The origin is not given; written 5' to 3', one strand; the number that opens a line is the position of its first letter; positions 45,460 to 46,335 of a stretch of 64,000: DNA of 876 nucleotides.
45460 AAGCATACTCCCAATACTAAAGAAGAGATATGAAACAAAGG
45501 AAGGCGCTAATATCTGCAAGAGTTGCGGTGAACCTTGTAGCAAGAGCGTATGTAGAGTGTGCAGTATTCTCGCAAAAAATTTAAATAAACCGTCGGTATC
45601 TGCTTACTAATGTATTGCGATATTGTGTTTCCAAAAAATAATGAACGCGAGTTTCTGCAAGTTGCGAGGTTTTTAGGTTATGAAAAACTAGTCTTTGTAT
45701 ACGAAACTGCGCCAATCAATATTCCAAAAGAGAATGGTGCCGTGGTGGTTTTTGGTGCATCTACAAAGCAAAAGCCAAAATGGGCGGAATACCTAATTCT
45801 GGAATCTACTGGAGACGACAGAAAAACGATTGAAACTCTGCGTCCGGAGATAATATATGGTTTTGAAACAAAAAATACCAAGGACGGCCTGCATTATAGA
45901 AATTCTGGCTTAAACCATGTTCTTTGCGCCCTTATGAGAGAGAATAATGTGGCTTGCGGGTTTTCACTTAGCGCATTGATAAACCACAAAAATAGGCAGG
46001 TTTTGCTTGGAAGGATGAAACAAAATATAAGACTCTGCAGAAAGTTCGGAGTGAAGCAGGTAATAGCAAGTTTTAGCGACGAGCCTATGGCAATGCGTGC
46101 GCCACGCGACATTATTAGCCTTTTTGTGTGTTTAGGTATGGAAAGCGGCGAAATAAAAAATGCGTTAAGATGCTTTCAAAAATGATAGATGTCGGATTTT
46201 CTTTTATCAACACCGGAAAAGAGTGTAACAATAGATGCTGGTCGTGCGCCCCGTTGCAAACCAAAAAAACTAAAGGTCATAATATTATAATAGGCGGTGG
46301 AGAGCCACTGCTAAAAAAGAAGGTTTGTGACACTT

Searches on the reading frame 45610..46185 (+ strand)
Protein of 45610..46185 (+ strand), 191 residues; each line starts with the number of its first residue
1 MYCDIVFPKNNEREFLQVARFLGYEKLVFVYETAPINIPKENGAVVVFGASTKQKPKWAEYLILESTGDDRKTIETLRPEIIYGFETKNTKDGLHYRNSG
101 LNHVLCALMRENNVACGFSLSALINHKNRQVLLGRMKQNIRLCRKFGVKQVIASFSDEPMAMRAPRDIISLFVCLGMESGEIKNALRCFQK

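Call 3: search_protein_families(library=pfam, proteins=[window:45610-46185:+], max_evalue=0.01)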
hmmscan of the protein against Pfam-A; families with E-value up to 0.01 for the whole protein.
window:45610-46185:+ (191 aa): 1 family
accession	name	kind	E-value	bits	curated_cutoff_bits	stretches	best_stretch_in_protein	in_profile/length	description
PF01876.22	RNase_P_p30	-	1.7e-14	54.2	35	1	97-186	122-211/214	RNase P subunit p30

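Call 4: search_protein_families(library=ncbifam, proteins=[window:45610-46185:+], max_evalue=0.01)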
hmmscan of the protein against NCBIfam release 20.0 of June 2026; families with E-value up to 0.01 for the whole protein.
window:45610-46185:+ (191 aa): 3 families
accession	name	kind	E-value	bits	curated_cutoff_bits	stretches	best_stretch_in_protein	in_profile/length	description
NF046111.1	RNaseP3Mthb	equivalog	9.3e-21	74.7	200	1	96-187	118-211/236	ribonuclease P protein component 3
NF003023.0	PRK03892.1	equivalog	2.4e-17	63.1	323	1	97-189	114-208/217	Ribonuclease P protein component 3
NF046108.1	RNaseP3Mthcoc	equivalog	3.5e-08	33.3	250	1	94-174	107-189/227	ribonuclease P protein component 3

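Call 10: search_protein_families(library=padloc, proteins=[window:45610-46185:+], max_evalue=0.01)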
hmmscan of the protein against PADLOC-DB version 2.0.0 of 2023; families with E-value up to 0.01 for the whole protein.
window:45610-46185:+ (191 aa): 0 families

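Call 37: search_solved_structures(query=window:45610-46185:+, max_evalue=1, show_alignments=1)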
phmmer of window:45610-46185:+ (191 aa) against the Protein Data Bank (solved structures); distinct sequences matched with E-value up to 1: 4.
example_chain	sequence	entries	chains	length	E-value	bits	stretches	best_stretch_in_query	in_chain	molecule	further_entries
1v77_A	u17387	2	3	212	6.5e-12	48.8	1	91-187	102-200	hypothetical protein PH1877 | Ribonuclease P protein component 3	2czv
3wyz_A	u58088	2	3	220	1.4e-09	41.3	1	97-188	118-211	Ribonuclease P protein component 3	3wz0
6k0a_C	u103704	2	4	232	0.0009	22.3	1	94-170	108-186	Ribonuclease P protein component 3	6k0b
6ahr_I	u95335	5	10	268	0.32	14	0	139-186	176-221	Ribonuclease P protein subunit p30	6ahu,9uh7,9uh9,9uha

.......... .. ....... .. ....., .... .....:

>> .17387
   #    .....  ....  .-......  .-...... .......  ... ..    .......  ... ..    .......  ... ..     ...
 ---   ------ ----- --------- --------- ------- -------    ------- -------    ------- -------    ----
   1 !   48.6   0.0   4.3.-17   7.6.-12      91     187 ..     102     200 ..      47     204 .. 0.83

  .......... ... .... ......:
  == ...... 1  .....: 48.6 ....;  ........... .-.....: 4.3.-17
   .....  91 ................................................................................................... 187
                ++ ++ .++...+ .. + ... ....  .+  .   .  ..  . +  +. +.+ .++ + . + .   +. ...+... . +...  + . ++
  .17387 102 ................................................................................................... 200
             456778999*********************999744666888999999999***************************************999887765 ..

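Call 39: find_homologous_proteins(query=window:45610-46185:+, max_evalue=0.001)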
Query window:45610-46185:+ (191 aa): 48 proteins with E <= 0.001 among 80 candidates.
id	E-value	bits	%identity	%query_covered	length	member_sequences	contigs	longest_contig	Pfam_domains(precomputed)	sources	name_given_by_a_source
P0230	1.9e-124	430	100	100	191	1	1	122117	PF01876.23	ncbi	ncbi:MAG: RNase P subunit p30 family protein [Candidatus Woesearchaeota archaeon]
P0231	6.6e-49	184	50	96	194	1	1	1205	PF01876.23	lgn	-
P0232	1.6e-46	176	48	97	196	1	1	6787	PF01876.23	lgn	-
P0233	2.7e-43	166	46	96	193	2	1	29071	PF01876.23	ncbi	-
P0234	4.2e-42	162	43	97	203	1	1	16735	PF01876.23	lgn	-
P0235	4.8e-42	162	43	96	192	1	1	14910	PF01876.23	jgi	-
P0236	5.2e-42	162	43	100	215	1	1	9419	PF01876.23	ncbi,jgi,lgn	-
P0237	3.1e-40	156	42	98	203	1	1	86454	PF01876.23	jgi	jgi:RNase P/RNase MRP subunit p30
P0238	1.7e-39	153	42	96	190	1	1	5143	PF01876.23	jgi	-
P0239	1.3e-38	151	40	100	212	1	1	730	PF01876.23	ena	-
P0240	2.2e-38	150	45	96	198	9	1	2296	PF01876.23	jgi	-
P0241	5.9e-38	148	42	97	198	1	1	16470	PF01876.23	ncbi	ncbi:MAG: RNase P subunit p30 family protein [Candidatus Woesearchaeota archaeon]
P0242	7.0e-38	148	47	96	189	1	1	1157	PF01876.23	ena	-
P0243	9.4e-37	145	41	95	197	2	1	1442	PF01876.23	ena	-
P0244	6.0e-36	142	44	96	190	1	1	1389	PF01876.23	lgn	-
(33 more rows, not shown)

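Call 40: find_encoding_contigs(protein=P0233, flank=7000, max_places=1)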
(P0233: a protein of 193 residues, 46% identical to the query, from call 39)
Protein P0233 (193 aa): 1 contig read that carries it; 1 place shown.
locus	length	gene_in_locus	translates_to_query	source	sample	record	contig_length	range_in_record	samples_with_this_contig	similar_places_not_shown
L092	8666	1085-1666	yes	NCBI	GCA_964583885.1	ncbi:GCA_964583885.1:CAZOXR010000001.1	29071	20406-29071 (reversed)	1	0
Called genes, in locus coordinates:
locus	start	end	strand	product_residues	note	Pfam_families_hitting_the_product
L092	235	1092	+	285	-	PF02540:NAD_synthase (weak), PF01171:ATP_bind_3, PF01507:PAPS_reduct (faint), PF03054:tRNA_Me_trans, PF06508:QueC (weak)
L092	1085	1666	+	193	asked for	PF01876:RNase_P_p30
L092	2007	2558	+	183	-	-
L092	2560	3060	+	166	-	-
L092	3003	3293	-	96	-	-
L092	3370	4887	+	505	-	-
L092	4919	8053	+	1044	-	PF06848:Disaggr_repeat (faint)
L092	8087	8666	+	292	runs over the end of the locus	-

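Call 41: find_encoding_contigs(protein=P0237, flank=7000, max_places=1)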
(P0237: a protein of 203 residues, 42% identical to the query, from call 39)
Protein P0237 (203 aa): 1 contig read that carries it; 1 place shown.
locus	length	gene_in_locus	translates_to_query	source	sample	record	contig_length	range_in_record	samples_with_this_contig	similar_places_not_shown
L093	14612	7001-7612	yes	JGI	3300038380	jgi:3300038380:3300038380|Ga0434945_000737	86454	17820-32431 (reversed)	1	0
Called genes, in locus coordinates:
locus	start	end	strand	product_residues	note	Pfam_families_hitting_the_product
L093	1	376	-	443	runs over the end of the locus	PF01979:Amidohydro_1, PF07969:Amidohydro_3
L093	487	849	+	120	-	-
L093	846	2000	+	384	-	PF00266:Aminotran_5, PF01212:Beta_elim_lyase (weak), PF01041:DegT_DnrJ_EryC1 (weak)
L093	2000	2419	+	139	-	PF00293:NUDIX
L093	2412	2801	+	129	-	PF01592:NifU_N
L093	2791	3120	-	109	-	-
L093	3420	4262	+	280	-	PF22025:ThiI_fer, PF02926:THUMP, PF02568:ThiI (faint)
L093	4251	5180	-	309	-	PF01553:Acyltransferase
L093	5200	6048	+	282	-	PF01171:ATP_bind_3, PF03054:tRNA_Me_trans, PF06508:QueC (weak)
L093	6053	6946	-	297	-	PF04467:DUF483 (weak)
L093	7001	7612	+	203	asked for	PF01876:RNase_P_p30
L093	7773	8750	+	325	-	PF06819:Arc_PepC (weak)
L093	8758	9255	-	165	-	-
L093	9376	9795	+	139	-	PF27806:HxsD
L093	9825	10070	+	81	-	-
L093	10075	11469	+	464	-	PF13353:Fer4_12, PF04055:Radical_SAM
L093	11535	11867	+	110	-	-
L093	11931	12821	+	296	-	PF04055:Radical_SAM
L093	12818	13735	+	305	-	PF04055:Radical_SAM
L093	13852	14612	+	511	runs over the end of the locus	PF13231:PMT_2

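Call 42: find_encoding_contigs(protein=P0234, flank=7000, max_places=1)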
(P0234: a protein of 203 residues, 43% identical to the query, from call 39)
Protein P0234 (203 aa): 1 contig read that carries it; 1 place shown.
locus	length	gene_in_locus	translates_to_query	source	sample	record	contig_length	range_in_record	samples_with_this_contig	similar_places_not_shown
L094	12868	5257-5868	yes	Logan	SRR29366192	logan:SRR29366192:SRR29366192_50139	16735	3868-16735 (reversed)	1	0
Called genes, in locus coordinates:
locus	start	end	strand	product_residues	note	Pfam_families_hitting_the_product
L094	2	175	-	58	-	?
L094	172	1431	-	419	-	PF00082:Peptidase_S8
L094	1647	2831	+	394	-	PF07953:Toxin_R_bind_N, PF13385:Laminin_G_3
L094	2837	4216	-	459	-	PF02934:GatB_N, PF02637:GatB_Yqey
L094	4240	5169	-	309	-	PF02729:OTCace_N, PF00185:OTCace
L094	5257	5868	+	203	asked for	PF01876:RNase_P_p30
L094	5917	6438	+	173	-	-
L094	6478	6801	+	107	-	-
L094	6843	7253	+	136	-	-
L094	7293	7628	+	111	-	PF04032:Rpr2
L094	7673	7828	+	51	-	-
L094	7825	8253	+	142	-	-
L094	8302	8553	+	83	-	PF01866:Diphthamide_syn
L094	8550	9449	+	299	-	PF00892:EamA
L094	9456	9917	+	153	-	-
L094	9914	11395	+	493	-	PF04055:Radical_SAM (weak)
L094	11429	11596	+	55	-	PF06827:zf-FPG_IleRS (weak)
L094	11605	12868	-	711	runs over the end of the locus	PF07719:TPR_2 (faint)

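Call 43: find_encoding_contigs(protein=P0235, flank=7000, max_places=1)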
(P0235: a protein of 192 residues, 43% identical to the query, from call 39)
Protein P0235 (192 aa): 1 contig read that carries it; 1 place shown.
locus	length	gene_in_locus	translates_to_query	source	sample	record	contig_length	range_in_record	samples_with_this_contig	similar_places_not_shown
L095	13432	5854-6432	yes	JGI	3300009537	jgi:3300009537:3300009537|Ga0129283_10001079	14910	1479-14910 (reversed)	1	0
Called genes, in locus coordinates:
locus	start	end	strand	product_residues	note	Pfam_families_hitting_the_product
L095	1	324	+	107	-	?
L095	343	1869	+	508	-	PF01409:tRNA-synt_2d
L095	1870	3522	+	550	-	PF18262:PhetRS_B1, PF03484:B5, PF17759:tRNA_synthFbeta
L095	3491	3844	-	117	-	PF00467:KOW (weak)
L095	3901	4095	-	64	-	PF01199:Ribosomal_L34e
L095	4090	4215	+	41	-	-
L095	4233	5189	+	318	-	PF01171:ATP_bind_3, PF03054:tRNA_Me_trans, PF06508:QueC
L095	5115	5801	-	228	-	PF01479:S4, PF00849:PseudoU_synth_2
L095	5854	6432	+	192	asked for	PF01876:RNase_P_p30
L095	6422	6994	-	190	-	-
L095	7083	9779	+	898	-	PF13385:Laminin_G_3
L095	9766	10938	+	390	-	-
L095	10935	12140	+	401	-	-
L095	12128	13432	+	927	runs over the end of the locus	?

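Call 58: search_protein_families(library=pfam, proteins=[L093:7773-8750:+], max_evalue=0.01)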
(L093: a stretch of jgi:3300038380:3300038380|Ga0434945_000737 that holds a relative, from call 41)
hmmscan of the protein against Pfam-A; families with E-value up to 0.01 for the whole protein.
L093:7773-8750:+ (325 aa): 1 family
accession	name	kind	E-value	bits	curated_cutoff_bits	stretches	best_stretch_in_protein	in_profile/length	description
PF06819.16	Arc_PepC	-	1.3e-06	29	23.4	1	192-289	3-105/110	Archaeal Peptidase A24 C-terminal Domain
